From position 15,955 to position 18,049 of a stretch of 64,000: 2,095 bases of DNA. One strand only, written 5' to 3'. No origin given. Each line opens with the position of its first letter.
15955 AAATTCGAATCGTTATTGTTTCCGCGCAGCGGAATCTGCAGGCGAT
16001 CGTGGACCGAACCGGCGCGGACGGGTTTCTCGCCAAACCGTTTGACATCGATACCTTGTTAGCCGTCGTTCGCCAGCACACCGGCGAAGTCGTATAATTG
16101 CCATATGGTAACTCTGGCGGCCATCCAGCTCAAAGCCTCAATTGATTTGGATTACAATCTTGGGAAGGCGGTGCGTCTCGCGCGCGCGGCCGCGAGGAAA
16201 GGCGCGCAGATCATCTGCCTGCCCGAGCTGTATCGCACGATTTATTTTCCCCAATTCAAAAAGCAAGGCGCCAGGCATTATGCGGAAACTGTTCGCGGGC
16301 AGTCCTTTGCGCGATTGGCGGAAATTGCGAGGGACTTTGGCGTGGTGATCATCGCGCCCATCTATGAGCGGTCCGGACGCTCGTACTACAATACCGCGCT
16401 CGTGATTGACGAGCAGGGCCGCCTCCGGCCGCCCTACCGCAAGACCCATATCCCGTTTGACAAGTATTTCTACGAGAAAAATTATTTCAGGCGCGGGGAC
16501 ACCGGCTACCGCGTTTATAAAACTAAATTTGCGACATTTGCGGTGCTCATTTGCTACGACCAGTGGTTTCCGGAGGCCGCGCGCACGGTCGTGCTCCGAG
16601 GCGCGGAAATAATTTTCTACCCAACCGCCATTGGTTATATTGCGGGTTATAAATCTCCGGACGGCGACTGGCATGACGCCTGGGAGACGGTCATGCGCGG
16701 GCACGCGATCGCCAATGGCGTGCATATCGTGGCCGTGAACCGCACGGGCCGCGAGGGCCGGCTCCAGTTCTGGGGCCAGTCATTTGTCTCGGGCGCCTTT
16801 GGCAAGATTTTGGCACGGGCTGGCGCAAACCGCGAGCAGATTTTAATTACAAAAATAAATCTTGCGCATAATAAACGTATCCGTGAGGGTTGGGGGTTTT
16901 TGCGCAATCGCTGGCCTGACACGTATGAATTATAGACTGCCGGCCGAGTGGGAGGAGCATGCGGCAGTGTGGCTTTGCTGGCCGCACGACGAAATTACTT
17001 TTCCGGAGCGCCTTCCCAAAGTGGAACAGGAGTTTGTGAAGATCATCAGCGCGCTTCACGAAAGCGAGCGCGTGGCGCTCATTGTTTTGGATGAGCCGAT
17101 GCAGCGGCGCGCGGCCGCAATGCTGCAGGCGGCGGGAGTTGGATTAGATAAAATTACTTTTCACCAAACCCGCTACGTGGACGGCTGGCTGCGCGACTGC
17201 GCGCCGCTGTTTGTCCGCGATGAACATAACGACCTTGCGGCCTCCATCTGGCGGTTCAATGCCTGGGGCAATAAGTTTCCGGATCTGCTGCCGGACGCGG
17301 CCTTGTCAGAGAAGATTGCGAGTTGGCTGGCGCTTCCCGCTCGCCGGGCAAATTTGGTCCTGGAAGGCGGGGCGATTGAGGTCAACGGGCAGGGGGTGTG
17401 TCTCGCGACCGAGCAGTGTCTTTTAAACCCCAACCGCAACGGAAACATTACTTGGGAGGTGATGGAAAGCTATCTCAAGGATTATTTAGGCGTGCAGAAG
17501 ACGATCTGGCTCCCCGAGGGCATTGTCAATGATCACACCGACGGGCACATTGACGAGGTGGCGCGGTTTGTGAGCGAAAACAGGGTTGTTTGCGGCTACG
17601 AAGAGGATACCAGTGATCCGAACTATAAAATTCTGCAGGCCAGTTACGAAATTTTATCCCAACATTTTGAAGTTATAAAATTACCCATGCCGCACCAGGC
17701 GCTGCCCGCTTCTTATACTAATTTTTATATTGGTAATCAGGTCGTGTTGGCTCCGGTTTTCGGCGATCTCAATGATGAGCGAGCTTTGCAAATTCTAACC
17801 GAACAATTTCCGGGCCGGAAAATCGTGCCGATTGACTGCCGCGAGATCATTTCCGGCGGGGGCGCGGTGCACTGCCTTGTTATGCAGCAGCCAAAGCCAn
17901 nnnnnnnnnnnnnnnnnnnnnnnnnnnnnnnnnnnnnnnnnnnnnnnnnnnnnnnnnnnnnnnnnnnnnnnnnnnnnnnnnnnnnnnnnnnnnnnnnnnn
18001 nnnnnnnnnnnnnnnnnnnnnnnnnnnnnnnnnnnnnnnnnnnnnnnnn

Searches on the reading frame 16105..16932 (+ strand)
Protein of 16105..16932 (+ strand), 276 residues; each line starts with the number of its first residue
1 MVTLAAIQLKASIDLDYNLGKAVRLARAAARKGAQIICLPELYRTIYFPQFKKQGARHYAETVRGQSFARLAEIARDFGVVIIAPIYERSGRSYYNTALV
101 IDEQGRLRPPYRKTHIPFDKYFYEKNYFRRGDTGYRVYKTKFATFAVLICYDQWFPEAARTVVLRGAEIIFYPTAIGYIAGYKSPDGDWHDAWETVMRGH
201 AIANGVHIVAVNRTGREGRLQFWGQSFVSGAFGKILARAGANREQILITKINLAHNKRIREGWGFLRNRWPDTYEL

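Call 30: search_protein_families(library=pfam, proteins=[window:16105-16932:+], max_evalue=0.001)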
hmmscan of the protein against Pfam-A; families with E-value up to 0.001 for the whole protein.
window:16105-16932:+ (276 aa): 1 family
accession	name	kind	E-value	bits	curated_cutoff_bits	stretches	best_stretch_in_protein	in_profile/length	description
PF00795.27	CN_hydrolase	-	8.7e-60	202.6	23.2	1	3-255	1-250/256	Carbon-nitrogen hydrolase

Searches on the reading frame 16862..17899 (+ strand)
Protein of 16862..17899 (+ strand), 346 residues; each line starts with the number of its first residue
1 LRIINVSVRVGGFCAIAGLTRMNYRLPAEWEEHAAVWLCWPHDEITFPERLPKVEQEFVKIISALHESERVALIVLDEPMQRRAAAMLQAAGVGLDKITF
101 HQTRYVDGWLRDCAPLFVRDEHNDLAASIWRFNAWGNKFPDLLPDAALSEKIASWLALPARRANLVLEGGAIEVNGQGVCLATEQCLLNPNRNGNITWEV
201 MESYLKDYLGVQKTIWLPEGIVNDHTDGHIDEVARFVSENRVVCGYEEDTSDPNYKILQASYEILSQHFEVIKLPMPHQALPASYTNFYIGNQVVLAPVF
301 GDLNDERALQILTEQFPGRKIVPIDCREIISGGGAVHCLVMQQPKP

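Call 30: search_protein_families(library=pfam, proteins=[window:16862-17899:+], max_evalue=0.001)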
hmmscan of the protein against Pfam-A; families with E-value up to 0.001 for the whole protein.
window:16862-17899:+ (346 aa): 1 family
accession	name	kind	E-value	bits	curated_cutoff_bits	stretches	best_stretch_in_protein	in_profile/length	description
PF04371.20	PAD_porph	-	3.4e-107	358.8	25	1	25-344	1-321/321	Porphyromonas-type peptidyl-arginine deiminase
